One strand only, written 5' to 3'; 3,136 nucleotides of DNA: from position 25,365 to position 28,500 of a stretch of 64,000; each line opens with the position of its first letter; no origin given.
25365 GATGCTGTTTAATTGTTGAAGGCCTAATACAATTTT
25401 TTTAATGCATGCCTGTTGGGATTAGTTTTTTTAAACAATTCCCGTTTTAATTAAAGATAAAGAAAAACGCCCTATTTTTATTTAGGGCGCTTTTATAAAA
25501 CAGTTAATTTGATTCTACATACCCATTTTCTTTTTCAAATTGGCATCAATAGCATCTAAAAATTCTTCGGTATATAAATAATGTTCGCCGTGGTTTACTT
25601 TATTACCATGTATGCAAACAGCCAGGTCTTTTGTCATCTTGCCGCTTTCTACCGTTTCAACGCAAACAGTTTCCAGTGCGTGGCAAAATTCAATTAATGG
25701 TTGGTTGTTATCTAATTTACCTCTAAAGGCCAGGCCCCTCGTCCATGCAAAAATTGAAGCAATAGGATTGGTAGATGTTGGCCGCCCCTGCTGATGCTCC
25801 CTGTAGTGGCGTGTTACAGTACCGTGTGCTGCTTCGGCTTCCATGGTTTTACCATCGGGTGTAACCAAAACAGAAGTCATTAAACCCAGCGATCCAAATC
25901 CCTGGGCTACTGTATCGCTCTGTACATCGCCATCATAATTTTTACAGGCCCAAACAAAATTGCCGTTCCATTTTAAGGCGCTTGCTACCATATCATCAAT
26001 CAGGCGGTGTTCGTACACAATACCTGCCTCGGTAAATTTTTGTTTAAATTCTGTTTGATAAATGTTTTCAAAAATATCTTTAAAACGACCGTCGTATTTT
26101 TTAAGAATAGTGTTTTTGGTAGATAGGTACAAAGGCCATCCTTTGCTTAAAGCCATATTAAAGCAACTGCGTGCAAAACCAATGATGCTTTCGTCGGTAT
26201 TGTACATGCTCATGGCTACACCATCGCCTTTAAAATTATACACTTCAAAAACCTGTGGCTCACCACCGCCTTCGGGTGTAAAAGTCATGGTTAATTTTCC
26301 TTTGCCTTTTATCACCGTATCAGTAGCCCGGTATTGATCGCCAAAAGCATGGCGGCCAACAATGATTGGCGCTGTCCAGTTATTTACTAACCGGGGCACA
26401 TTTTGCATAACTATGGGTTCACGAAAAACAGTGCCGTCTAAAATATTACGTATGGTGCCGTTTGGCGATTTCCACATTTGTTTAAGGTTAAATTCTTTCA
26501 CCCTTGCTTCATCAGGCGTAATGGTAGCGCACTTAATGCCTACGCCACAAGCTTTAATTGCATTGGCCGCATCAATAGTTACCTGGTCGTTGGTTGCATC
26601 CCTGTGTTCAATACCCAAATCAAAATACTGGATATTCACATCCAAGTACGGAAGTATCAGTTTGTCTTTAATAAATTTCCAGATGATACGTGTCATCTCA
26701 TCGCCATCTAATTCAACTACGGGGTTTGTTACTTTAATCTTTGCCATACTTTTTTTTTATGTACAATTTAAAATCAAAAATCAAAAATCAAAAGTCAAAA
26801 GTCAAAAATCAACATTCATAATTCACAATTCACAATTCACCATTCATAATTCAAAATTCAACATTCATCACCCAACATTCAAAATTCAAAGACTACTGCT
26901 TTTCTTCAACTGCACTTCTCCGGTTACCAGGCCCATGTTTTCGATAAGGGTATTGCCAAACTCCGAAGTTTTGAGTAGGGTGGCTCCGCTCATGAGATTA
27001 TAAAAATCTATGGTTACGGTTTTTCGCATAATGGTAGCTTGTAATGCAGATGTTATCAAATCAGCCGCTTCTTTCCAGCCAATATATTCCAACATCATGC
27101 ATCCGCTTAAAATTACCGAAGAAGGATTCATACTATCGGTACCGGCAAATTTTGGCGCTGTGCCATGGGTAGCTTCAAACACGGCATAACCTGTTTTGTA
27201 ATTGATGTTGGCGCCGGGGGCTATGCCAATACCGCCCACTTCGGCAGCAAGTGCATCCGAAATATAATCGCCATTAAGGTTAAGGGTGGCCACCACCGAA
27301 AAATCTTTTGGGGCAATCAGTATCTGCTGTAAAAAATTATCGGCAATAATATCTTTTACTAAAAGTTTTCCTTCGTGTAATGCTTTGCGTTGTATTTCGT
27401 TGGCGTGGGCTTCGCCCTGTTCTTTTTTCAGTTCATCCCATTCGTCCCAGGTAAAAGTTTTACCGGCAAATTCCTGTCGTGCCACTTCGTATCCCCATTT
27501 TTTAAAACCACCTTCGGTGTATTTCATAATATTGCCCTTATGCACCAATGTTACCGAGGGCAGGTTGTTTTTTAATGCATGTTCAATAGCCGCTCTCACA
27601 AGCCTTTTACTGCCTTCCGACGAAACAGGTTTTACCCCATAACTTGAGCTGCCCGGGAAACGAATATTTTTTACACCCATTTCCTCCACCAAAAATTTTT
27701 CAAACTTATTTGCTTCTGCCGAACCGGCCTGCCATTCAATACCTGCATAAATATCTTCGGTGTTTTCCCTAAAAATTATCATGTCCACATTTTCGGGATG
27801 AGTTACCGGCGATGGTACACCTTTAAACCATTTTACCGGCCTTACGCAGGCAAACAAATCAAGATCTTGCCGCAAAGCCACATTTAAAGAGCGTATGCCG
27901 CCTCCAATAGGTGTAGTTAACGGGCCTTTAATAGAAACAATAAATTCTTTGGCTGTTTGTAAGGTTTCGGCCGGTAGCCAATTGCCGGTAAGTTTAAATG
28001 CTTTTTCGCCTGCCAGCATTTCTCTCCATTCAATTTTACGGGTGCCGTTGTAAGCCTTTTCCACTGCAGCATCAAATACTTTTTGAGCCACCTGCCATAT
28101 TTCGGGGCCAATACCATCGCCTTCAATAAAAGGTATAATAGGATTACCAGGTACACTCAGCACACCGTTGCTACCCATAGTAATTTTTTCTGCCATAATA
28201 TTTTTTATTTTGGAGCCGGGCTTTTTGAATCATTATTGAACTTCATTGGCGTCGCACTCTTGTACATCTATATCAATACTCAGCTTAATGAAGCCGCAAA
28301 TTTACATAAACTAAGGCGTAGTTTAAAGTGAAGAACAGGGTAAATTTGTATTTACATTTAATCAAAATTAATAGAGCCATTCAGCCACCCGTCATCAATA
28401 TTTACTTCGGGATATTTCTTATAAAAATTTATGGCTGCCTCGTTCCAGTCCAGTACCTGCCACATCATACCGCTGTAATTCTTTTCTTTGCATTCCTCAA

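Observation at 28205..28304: Near-invariant 25-nt motif shared by the 5' leaders of icd, acd-hbd and an FKBP isomerase gene (icd copy)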

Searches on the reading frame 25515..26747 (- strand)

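Call 47: search_protein_families(library=pfam, proteins=[window:25515-26747:-])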
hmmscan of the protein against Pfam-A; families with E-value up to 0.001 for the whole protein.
window:25515-26747:- (410 aa): 1 family
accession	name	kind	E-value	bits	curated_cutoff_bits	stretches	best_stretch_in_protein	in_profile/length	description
PF00180.25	Iso_dh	-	8.3e-66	223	27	1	5-400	1-348/348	Isocitrate/isopropylmalate dehydrogenase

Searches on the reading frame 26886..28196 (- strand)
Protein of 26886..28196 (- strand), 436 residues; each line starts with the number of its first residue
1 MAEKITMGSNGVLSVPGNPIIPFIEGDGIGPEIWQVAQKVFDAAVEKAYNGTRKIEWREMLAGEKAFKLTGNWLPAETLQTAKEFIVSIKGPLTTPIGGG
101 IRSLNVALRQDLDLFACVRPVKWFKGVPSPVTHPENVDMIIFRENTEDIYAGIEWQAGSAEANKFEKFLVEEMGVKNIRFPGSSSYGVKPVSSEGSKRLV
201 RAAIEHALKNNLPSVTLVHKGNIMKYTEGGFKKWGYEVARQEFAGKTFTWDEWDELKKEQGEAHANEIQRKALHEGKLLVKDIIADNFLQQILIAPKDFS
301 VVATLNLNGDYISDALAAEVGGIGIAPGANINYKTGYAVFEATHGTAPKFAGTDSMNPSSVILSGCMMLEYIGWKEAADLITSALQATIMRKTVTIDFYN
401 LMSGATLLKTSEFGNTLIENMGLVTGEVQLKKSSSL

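Call 31: find_related_loci(query=window:26886-28196:-, collection=metagenome_contigs, flank=4000)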
Query window:26886-28196:- (436 aa) in metagenome_contigs; peptide patterns used: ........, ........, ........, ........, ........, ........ (x = any residue, [..] = any of these).
600 stretches matched a pattern (row limit reached: there are more); 524 encode a relative of the query (tblastn E <= 1e-3); the best 80 are kept; 80 distinct loci.
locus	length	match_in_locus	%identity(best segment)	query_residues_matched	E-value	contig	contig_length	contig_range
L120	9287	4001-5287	90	1-429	0e+0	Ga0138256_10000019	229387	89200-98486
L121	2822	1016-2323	89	1-436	0e+0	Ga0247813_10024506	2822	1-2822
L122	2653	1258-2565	88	1-436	0e+0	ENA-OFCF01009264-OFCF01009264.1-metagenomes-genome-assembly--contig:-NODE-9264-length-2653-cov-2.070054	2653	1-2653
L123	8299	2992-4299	87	1-436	0e+0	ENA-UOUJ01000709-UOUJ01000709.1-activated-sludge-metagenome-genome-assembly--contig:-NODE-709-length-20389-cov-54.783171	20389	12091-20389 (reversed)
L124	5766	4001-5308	88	1-436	0e+0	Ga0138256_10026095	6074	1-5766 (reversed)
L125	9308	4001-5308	88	1-436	0e+0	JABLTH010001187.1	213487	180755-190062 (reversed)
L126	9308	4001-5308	88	1-436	0e+0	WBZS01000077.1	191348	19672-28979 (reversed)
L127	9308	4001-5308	87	1-436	0e+0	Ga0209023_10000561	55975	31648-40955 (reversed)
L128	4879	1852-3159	88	1-436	0e+0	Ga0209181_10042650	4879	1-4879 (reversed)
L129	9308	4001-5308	88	1-436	0e+0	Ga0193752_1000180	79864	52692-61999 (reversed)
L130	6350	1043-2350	87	1-436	0e+0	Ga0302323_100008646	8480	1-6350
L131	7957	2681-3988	87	1-436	0e+0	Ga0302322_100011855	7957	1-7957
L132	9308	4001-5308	87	1-436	0e+0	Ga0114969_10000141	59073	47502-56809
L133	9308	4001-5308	87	1-436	0e+0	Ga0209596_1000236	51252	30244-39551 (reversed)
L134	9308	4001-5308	88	1-436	0e+0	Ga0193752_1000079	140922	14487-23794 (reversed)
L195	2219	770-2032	68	1-421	0e+0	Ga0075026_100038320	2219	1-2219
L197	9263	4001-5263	68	1-421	0e+0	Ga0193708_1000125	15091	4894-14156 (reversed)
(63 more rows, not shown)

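Call 47: search_protein_families(library=pfam, proteins=[window:26886-28196:-])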
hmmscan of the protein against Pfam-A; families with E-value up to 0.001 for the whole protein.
window:26886-28196:- (436 aa): 1 family
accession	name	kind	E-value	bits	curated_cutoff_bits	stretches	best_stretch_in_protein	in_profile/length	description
PF00180.25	Iso_dh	-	2.1e-90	303.9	27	1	21-416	2-347/348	Isocitrate/isopropylmalate dehydrogenase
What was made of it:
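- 26886..28196 (-): icd coding sequence; ATG at 28196-28194. Pfam Iso_dh, E 2e-90 (call 47).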

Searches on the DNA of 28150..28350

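Call 20: search_rna_families(source=window, start=28150, end=28350, threshold=evalue, max_evalue=10, show_alignments=3)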
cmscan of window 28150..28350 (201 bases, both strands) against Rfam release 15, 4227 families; matches with E-value up to 10: 4.
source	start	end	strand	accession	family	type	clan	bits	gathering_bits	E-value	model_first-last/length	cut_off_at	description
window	28171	28267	-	RF02155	NCRUPAR_2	Gene; lncRNA;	-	18.2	80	5.2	1-99/99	no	Non-protein coding RNA, upstream of F2R/PAR1 conserved region 2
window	28200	28237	+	RF02597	shuA_thermo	Cis-reg; thermoregulator;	-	16.7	58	5.6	1-32/32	no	shuA/chuA 5' UTR thermoregulator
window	28194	28342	+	RF03259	MIR1514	Gene; miRNA;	-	15.6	90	3.2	1-110/110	no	MIR1514 microRNA precursor family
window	28182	28235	+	RF02186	ST7-OT3_4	Gene; lncRNA;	-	8.7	80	6.6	1-73/73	no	ST7 overlapping transcript 3 conserved region 4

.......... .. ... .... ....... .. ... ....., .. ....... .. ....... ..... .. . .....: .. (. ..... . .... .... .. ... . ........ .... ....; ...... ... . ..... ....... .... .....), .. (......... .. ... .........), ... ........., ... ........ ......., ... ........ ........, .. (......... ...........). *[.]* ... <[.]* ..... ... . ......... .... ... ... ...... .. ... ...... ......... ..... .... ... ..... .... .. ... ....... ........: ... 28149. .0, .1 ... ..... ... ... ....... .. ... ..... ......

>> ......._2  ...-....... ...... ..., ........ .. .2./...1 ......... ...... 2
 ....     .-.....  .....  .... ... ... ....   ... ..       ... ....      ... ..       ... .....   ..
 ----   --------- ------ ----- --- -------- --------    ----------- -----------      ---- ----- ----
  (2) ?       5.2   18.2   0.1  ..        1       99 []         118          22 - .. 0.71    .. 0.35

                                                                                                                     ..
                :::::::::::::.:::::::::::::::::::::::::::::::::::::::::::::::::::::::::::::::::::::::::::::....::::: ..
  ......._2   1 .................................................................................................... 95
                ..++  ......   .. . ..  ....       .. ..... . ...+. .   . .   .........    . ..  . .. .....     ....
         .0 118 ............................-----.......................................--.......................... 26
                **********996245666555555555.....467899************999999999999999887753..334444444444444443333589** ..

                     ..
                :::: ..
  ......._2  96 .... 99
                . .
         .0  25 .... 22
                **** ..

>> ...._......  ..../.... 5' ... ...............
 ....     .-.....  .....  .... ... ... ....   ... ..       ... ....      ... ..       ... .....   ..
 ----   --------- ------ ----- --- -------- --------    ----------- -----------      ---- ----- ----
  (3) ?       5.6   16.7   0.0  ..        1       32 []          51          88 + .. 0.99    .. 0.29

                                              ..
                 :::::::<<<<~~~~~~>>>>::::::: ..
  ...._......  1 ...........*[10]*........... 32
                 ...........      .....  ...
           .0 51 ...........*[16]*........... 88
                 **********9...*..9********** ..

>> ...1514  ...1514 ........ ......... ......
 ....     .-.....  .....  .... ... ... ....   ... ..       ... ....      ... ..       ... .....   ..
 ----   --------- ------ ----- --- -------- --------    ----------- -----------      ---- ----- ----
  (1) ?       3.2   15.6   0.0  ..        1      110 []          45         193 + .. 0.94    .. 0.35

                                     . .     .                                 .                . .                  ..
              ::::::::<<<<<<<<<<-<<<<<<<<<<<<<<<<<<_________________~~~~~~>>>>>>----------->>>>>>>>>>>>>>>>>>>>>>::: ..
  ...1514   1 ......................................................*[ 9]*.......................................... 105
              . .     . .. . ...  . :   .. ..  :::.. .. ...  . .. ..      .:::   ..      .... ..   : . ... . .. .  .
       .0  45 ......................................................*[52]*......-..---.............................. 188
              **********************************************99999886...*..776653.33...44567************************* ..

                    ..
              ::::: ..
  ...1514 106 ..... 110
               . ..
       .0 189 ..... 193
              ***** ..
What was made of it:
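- On Described structured cis-regulatory RNA (Rfam 15): Only chance-level hits (E 3-7) in 28150-28350 (call 20).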
